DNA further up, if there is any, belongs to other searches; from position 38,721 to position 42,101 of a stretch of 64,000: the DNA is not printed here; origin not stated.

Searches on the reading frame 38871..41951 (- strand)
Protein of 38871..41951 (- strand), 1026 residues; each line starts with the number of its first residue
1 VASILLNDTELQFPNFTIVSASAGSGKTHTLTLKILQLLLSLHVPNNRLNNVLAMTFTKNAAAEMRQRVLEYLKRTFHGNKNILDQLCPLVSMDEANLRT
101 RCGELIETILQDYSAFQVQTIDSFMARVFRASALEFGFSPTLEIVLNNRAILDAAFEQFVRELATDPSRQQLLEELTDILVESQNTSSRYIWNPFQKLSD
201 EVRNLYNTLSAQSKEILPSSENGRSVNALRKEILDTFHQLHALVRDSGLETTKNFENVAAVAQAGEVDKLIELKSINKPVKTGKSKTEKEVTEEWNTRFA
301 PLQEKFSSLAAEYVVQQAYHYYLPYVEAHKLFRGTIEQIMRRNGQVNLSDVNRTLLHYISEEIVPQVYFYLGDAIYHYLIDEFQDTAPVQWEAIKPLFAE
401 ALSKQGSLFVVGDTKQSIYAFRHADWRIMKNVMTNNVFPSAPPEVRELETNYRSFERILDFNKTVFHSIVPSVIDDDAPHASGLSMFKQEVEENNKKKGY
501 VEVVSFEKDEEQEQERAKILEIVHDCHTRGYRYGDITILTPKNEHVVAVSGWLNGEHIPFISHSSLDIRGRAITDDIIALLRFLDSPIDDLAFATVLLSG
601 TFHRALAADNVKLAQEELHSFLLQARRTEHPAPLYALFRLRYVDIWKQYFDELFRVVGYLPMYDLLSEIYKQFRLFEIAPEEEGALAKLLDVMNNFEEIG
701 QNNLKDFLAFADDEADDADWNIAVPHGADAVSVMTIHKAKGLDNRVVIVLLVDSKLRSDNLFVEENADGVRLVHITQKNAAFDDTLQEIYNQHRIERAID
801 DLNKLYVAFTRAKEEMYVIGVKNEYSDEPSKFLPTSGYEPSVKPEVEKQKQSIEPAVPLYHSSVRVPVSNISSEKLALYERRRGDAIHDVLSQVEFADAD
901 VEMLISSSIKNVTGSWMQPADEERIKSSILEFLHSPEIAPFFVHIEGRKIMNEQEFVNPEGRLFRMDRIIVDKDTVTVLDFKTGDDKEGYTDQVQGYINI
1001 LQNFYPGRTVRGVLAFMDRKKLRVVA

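Call 88: search_protein_families(library=pfam, max_evalue=0.000001, proteins=[window:38871-41951:-])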
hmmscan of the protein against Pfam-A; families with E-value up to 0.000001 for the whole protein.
window:38871-41951:- (1026 aa): 5 families
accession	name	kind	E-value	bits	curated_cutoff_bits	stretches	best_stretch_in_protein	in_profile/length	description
PF00580.27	UvrD-helicase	-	1.8e-38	133.2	23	1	17-432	16-266/271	UvrD/REP helicase N-terminal domain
PF13361.12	UvrD_C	-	1.7e-24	87.3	25.6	1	448-820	3-347/350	UvrD-like helicase C-terminal domain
PF13245.12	AAA_19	-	2e-13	51.1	25.1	0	16-83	13-74/134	AAA domain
PF13087.12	AAA_12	-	5.5e-08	33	27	0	730-822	138-194/195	AAA domain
PF13538.12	UvrD_C_2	-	9.8e-07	29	27.4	0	801-819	34-52/52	UvrD-like helicase C-terminal domain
